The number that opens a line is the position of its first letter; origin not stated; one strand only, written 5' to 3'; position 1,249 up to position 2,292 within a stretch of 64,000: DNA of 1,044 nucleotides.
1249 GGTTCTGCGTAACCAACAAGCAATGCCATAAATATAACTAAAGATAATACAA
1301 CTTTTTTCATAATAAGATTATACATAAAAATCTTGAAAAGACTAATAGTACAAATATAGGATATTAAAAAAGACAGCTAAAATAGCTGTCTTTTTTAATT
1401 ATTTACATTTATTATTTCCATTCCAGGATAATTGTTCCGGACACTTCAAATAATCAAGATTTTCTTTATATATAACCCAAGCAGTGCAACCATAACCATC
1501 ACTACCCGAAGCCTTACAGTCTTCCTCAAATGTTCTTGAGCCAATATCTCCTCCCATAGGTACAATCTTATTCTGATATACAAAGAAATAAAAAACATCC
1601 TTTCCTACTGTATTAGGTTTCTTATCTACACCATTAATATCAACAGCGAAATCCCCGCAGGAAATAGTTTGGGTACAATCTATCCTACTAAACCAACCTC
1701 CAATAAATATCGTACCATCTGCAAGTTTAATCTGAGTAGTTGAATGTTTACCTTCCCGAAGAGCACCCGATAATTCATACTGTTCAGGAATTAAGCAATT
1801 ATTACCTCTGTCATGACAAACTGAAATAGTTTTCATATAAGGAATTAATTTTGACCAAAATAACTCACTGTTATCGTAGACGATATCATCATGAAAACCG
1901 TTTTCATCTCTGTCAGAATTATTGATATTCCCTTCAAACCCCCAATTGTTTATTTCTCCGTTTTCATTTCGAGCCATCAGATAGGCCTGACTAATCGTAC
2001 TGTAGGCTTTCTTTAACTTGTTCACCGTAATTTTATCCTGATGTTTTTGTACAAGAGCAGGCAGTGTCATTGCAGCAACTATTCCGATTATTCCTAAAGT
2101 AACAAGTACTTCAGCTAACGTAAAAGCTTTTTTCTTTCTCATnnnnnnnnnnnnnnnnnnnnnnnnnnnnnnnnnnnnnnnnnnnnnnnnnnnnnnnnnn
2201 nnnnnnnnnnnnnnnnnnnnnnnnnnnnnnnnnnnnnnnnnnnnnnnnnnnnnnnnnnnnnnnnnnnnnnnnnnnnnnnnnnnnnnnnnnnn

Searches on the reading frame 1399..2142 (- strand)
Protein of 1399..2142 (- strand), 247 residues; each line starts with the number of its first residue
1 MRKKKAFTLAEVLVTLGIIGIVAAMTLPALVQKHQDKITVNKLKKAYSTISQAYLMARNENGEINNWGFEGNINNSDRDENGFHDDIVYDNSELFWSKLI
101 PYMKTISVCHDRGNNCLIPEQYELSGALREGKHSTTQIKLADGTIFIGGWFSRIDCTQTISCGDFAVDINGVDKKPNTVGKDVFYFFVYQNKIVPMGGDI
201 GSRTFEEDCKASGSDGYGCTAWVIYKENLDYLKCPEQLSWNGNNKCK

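Call 8: search_protein_families(library=ncbifam, proteins=[window:1399-2142:-], max_evalue=0.00001)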
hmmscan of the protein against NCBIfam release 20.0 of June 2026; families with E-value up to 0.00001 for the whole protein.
window:1399-2142:- (247 aa): 2 families
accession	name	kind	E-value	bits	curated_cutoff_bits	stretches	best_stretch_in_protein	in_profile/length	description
TIGR01710.1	typeII_sec_gspG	equivalog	1.5e-06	28.3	88.85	1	6-64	2-59/134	type II secretion system major pseudopilin GspG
NF041013.1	T4P_ComGE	equivalog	2.8e-06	27.3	49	1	3-65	2-63/83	competence type IV pilus minor pilin ComGE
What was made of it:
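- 1399..2142 (-): Type IV pilin-like gene A (247 aa, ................). The protein gives weak, sub-threshold matches to GspG and ComGE models (call 8).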

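Call 11: find_homologous_proteins(query=window:1399-2142:-, max_evalue=1e-10)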
Query window:1399-2142:- (247 aa): 5122 proteins with E <= 1e-10 among 6338 candidates; the best 120 are listed.
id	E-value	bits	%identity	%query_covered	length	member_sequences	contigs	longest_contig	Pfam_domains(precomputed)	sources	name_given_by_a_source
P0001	2.3e-168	576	100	100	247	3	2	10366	PF07963.18,PF20318.4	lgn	-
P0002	3.0e-125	434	77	98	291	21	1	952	PF07963.18,PF20318.4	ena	-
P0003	1.2e-86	308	59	99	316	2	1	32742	PF07963.18,PF20318.4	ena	-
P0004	5.7e-70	253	49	99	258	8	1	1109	PF20318.4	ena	-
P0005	2.3e-69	251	48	98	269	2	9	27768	PF07963.18,PF20318.4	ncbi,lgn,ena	-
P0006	3.0e-69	251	49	99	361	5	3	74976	PF20318.4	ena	-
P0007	9.2e-69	249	49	99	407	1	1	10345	PF20318.4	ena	-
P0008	9.6e-69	249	52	92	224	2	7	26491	PF20318.4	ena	-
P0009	2.0e-68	248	48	98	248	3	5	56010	PF20318.4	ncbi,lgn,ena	-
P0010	1.7e-67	245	48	99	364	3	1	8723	PF20318.4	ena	-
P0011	2.3e-67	245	47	98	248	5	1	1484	PF20318.4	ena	-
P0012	3.9e-67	244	50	99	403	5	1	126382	PF20318.4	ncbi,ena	-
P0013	5.0e-67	244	48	98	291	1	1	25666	PF07963.18,PF20318.4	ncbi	-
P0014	5.5e-67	244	49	98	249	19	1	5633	PF20318.4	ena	-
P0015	1.5e-66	242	48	99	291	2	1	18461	PF20318.4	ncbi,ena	-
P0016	1.6e-66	242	48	99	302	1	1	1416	PF20318.4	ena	-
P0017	7.0e-66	240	47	99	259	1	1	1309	PF20318.4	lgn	-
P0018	7.9e-66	240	48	98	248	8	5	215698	PF07963.18,PF20318.4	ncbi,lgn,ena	-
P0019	3.4e-65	238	47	99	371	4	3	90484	PF20318.4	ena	-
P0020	4.5e-65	237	48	99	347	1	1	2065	PF20318.4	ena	-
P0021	1.1e-64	236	46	98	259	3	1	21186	PF20318.4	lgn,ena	-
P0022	1.3e-64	236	48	98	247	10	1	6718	PF20318.4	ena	-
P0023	1.7e-64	235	48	98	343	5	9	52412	PF20318.4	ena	-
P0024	3.8e-64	234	49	99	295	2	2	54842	PF20318.4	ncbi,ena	-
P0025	5.1e-64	234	46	99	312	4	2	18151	PF20318.4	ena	-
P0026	2.5e-63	232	47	99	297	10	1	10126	PF20318.4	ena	-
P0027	9.1e-63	230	47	99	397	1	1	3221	PF20318.4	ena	-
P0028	1.6e-62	229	47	100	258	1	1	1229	PF20318.4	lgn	-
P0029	9.7e-62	226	47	99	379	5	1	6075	PF20318.4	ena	-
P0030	1.1e-61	226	47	100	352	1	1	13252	PF20318.4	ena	-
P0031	1.8e-61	225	47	99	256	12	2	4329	PF07963.18,PF20318.4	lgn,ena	-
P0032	1.0e-60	223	47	99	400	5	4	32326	PF20318.4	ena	-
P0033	1.0e-60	223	46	99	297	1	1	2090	PF20318.4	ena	-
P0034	1.5e-60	223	45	96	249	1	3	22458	PF20318.4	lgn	-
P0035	4.9e-60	221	46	98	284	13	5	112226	PF20318.4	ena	-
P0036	5.1e-60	221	48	99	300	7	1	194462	PF20318.4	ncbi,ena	-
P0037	7.9e-60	220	43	99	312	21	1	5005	PF20318.4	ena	-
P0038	2.4e-58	215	44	99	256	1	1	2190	PF20318.4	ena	-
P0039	3.3e-58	215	45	100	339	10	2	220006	PF20318.4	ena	-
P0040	6.7e-58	214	46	100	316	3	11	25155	PF20318.4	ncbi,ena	-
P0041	2.3e-57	212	45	99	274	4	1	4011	PF20318.4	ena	-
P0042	2.4e-57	212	47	97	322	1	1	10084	PF20318.4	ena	-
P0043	3.6e-57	211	45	99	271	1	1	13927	PF20318.4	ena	-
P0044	4.6e-57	211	44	98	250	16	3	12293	PF07963.18,PF20318.4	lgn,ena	-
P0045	6.7e-57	210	45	99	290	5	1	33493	PF20318.4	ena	-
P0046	9.6e-57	210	44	99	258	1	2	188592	PF07963.18,PF20318.4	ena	-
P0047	1.0e-56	210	44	99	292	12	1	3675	PF20318.4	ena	-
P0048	6.3e-56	207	43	99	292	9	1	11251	PF20318.4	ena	-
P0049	1.6e-55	206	44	99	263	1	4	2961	PF07963.18,PF20318.4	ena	-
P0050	2.0e-55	206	44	98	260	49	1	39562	PF20318.4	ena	-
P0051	4.0e-55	205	45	99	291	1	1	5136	PF20318.4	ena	-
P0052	8.7e-55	204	44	99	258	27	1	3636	PF20318.4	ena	-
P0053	1.1e-54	203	47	90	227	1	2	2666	PF20318.4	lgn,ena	-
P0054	2.4e-54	202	44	99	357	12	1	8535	PF20318.4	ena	-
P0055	2.5e-54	202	43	100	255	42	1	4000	PF07963.18,PF20318.4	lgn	-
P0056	3.8e-54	201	45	99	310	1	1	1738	PF07963.18,PF20318.4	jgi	-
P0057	5.2e-54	201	42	99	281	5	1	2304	PF07963.18,PF20318.4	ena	-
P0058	5.6e-54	201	45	99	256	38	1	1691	PF20318.4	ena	-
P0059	9.0e-54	200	46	98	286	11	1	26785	PF07963.18,PF20318.4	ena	-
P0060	1.1e-53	200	47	98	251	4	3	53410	PF20318.4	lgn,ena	-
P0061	1.2e-53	200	44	99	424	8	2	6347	PF20318.4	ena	-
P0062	1.2e-53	200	44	99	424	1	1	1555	PF20318.4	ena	-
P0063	1.2e-53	200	44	99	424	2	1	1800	PF20318.4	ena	-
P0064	1.3e-53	200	45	100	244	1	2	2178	PF07963.18,PF20318.4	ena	-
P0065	1.3e-53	200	44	99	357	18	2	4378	PF20318.4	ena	-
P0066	1.6e-53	199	44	99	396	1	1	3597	PF20318.4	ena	-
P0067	1.8e-53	199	43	99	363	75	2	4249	PF20318.4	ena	-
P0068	1.8e-53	199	44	99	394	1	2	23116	PF20318.4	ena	-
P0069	1.8e-53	199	44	99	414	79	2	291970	PF20318.4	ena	-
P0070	1.9e-53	199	44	99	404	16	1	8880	PF20318.4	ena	-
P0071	2.0e-53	199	44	99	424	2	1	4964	PF20318.4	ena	-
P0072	2.0e-53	199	45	99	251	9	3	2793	PF20318.4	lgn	-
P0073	2.1e-53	199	44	99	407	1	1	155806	PF20318.4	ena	-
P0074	2.1e-53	199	43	99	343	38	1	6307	PF20318.4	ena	-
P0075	2.2e-53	199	44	99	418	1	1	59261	PF20318.4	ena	-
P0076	6.2e-53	198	44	99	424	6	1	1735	PF20318.4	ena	-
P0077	6.8e-53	197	43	99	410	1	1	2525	PF20318.4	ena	-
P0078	6.9e-53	197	41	99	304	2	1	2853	PF20318.4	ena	-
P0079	7.0e-53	197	43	99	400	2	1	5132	PF20318.4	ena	-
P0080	7.5e-53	197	44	98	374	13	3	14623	PF20318.4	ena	-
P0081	8.3e-53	197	44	99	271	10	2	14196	PF20318.4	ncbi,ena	-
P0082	9.1e-53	197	43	99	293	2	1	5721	PF20318.4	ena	-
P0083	1.1e-52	197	43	99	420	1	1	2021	PF20318.4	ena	-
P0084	1.2e-52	197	44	99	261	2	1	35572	PF07963.18,PF20318.4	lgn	-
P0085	1.6e-52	196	43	99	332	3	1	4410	PF20318.4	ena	-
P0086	2.1e-52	196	42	99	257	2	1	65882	PF20318.4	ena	-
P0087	2.7e-52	195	44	100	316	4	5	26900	PF20318.4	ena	-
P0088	3.0e-52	195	43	99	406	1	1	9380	PF20318.4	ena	-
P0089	3.9e-52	195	43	99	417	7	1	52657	PF20318.4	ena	-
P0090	4.1e-52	195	44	97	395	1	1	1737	PF20318.4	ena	-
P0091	4.8e-52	195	45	98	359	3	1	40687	PF20318.4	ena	-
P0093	1.2e-51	193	43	100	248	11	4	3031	PF20318.4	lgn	-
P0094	1.9e-51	193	43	98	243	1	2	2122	PF20318.4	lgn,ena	-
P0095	3.3e-51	192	44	99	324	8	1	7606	PF20318.4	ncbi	-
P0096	4.3e-51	191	43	99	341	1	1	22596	PF20318.4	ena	-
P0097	4.6e-51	191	43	99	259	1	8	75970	PF07963.18,PF20318.4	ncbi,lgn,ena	-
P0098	1.0e-50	190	46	99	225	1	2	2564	PF20318.4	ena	-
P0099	1.1e-50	190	43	99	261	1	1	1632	PF07963.18,PF20318.4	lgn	-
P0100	2.6e-50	189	44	100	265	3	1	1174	PF20318.4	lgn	-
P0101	2.8e-50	189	44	98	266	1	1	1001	PF20318.4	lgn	-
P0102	3.4e-50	189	43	99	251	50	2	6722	PF20318.4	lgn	-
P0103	3.7e-50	188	43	99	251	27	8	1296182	PF20318.4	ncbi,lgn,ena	-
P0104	6.3e-50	188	43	98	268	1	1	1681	PF07963.18,PF20318.4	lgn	-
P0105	7.4e-50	187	45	100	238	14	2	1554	PF07963.18,PF20318.4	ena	-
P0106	8.8e-50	187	44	99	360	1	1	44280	PF20318.4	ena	-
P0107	1.1e-49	187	40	100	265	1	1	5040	PF20318.4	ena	-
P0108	3.3e-49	185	42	100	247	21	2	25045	PF07963.18,PF20318.4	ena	-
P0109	7.6e-49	184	43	99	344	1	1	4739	PF07963.18,PF20318.4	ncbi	-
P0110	1.3e-48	183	42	100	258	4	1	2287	PF07963.18,PF20318.4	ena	-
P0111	2.1e-48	183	41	99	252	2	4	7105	PF20318.4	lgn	-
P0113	2.8e-48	182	45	98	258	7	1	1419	PF20318.4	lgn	-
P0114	2.9e-48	182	44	99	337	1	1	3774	PF07963.18,PF20318.4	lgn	-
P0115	3.1e-48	182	41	99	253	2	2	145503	PF20318.4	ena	-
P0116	3.5e-48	182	42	100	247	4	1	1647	PF20318.4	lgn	-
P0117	5.8e-48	181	44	100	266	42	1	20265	PF20318.4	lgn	-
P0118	7.7e-48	181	42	100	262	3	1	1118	PF07963.18,PF20318.4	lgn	-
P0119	8.9e-48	181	42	98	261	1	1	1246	PF20318.4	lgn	-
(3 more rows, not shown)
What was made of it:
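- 1399..2142 (-): The precomputed annotation is PF20318 DUF6613 (call 11).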

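Call 13: find_encoding_contigs(protein=P0003, flank=3000, max_places=3)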
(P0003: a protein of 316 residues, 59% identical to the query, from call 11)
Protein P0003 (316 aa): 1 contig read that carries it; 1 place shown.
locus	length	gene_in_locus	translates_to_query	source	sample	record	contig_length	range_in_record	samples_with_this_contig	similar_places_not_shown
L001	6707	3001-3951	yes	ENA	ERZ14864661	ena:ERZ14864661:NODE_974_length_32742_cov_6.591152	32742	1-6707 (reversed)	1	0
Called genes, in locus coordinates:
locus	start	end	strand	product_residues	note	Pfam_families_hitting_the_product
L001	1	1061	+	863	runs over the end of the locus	-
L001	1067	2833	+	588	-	PF14871:GHL6 (weak)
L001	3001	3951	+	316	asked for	PF07963:N_methyl (faint), PF20318:DUF6613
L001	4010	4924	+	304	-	-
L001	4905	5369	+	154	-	PF01252:Peptidase_A8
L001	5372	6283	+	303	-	PF01479:S4, PF00849:PseudoU_synth_2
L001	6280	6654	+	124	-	-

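Call 14: find_encoding_contigs(protein=P0002, flank=1000, max_places=3)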
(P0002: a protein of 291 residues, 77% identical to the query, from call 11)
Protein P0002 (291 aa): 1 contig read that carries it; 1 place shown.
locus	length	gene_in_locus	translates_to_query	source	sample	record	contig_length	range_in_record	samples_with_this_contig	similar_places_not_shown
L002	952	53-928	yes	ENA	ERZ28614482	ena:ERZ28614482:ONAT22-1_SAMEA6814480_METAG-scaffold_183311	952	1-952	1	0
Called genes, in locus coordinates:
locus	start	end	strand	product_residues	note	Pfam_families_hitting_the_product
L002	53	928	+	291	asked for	PF07963:N_methyl (faint), PF20318:DUF6613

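Call 24: find_encoding_contigs(protein=P0001, flank=1200, max_places=10)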
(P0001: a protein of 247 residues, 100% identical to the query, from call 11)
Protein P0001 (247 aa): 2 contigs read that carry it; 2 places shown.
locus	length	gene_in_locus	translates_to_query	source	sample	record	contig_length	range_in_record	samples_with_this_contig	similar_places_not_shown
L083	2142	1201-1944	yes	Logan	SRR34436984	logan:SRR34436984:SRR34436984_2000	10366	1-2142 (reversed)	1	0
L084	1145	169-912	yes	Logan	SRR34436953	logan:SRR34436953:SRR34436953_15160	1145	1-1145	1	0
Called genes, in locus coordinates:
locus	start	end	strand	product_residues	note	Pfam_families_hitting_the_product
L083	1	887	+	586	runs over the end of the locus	PF00128:Alpha-amylase (faint), PF14871:GHL6 (weak)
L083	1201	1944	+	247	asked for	PF07963:N_methyl (weak), PF20318:DUF6613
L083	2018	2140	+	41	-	?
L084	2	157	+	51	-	?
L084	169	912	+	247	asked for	PF07963:N_methyl (weak), PF20318:DUF6613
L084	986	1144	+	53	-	?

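Call 49: list_cluster_members(proteins=[P0002, P0003, P0012, P0069, P0050, P0121])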
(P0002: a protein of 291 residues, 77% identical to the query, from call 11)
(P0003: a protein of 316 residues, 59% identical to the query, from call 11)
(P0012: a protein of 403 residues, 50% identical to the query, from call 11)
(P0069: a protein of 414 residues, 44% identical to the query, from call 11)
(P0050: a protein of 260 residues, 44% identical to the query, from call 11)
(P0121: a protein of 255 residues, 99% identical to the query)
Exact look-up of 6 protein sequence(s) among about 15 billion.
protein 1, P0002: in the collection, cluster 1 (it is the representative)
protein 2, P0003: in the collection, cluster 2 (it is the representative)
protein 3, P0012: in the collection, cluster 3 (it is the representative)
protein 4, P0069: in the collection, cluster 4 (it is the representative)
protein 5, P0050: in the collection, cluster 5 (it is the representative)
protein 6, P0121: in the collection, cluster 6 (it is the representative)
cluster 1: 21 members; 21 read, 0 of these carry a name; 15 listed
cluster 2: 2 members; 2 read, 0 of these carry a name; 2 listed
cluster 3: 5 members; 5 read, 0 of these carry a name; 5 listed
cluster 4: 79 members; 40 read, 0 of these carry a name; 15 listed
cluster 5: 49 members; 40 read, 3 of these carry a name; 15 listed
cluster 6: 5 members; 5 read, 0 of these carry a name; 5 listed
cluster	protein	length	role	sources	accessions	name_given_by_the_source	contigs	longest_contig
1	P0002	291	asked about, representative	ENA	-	-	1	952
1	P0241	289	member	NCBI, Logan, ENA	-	-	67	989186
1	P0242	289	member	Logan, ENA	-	-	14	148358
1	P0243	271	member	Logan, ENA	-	-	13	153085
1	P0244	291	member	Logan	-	-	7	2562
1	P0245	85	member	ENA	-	-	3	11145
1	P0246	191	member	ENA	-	-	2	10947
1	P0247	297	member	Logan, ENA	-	-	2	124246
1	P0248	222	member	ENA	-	-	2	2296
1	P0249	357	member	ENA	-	-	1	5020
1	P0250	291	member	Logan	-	-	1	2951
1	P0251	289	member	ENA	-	-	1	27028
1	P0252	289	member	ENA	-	-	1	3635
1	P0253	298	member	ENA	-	-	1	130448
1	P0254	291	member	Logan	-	-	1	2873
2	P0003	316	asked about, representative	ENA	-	-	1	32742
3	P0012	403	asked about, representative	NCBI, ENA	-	-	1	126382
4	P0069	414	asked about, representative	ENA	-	-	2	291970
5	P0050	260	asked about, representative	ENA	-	-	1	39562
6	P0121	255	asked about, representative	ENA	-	-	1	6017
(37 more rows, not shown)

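Call 51: find_encoding_contigs(protein=P0247, flank=600, max_places=4)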
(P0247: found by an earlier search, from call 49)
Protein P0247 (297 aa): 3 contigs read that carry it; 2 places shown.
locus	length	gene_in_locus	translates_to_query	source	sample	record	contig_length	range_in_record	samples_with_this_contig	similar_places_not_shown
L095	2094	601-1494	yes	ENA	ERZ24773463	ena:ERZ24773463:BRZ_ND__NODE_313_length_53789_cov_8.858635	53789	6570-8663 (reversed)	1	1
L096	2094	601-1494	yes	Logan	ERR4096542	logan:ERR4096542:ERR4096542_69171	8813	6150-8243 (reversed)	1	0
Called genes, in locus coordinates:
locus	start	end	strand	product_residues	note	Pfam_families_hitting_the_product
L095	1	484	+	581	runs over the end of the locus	PF00128:Alpha-amylase (weak), PF14871:GHL6 (weak)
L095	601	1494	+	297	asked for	PF07963:N_methyl (faint), PF20318:DUF6613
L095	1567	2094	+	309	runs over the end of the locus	-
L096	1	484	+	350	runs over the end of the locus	?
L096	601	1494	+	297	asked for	PF07963:N_methyl (faint), PF20318:DUF6613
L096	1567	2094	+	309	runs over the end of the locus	-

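Call 52: find_encoding_contigs(protein=P0241, flank=600, max_places=10)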
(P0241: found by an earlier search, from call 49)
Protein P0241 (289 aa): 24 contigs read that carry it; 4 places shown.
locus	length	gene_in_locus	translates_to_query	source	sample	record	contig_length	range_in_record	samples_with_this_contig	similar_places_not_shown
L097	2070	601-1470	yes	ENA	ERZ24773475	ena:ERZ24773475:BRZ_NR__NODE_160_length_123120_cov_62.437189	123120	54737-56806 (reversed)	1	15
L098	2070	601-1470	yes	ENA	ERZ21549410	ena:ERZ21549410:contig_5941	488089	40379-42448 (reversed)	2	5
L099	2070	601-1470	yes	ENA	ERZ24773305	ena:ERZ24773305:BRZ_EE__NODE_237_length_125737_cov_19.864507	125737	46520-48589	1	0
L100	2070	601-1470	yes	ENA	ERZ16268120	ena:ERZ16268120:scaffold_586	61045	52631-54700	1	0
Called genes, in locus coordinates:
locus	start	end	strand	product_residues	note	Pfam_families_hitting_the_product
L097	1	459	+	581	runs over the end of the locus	PF00128:Alpha-amylase (weak), PF14871:GHL6 (weak)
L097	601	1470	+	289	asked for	PF07963:N_methyl (faint), PF20318:DUF6613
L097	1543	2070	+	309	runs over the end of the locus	-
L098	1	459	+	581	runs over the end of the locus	PF00128:Alpha-amylase (weak), PF14871:GHL6 (weak)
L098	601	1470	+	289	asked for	PF07963:N_methyl (faint), PF20318:DUF6613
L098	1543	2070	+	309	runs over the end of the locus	-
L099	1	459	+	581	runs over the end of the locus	PF00128:Alpha-amylase (weak), PF14871:GHL6 (weak)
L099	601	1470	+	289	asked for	PF07963:N_methyl (faint), PF20318:DUF6613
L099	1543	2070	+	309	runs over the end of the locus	-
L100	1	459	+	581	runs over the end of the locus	PF00128:Alpha-amylase (weak), PF14871:GHL6 (weak)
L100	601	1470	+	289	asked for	PF07963:N_methyl (faint), PF20318:DUF6613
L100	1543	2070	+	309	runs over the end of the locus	-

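Call 53: find_encoding_contigs(protein=P0243, flank=600, max_places=10)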
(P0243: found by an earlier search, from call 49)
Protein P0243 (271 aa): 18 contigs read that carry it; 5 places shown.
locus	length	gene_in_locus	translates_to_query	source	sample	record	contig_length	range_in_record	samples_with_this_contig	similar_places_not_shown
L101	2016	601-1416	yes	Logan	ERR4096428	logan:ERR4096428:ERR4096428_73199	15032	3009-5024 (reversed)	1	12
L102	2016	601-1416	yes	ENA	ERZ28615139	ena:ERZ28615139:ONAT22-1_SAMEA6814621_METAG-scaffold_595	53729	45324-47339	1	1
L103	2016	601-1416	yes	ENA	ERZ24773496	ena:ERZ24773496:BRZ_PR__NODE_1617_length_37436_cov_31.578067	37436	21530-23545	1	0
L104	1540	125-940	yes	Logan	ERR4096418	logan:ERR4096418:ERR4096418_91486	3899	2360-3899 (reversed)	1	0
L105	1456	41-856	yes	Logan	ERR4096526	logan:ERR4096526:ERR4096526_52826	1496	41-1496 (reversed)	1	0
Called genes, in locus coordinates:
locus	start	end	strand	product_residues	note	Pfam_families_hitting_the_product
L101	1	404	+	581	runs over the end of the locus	PF00128:Alpha-amylase (weak), PF14871:GHL6 (weak)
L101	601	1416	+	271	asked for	PF07963:N_methyl (weak), PF20318:DUF6613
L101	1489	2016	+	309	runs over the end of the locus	-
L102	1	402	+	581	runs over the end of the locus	PF00128:Alpha-amylase (weak), PF14871:GHL6 (weak)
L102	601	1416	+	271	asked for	PF07963:N_methyl (weak), PF20318:DUF6613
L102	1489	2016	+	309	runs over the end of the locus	-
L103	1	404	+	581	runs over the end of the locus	PF00128:Alpha-amylase (weak), PF14871:GHL6 (weak)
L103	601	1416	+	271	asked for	PF07963:N_methyl (weak), PF20318:DUF6613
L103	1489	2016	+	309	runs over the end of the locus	-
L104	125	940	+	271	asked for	PF07963:N_methyl (weak), PF20318:DUF6613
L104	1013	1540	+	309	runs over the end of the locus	-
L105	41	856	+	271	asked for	PF07963:N_methyl (weak), PF20318:DUF6613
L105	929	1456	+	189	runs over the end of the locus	?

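Call 54: find_encoding_contigs(protein=P0253, flank=600, max_places=4)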
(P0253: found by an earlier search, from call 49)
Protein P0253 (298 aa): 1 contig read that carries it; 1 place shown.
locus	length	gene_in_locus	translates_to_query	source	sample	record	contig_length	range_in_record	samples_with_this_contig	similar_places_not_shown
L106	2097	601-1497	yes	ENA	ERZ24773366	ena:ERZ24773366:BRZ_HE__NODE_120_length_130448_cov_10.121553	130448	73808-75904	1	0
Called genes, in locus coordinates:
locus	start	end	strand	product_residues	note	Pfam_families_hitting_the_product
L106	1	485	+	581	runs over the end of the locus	PF00128:Alpha-amylase (weak), PF14871:GHL6 (weak)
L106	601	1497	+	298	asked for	PF07963:N_methyl (faint), PF20318:DUF6613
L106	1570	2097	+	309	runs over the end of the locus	-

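Call 65: search_protein_families(library=pfam, proteins=[window:1399-2142:-], max_evalue=0.001)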
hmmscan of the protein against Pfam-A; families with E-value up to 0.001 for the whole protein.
window:1399-2142:- (247 aa): 1 family
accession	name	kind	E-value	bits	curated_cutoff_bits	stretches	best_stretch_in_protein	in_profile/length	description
PF07963.17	N_methyl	-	4.9e-07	29.5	21.2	1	1-26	1-26/27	Prokaryotic N-terminal methylation motif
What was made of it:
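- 1399..2142 (-): Pfam N_methyl scores 29.5 bits against a cut-off of 21.2 (call 65).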
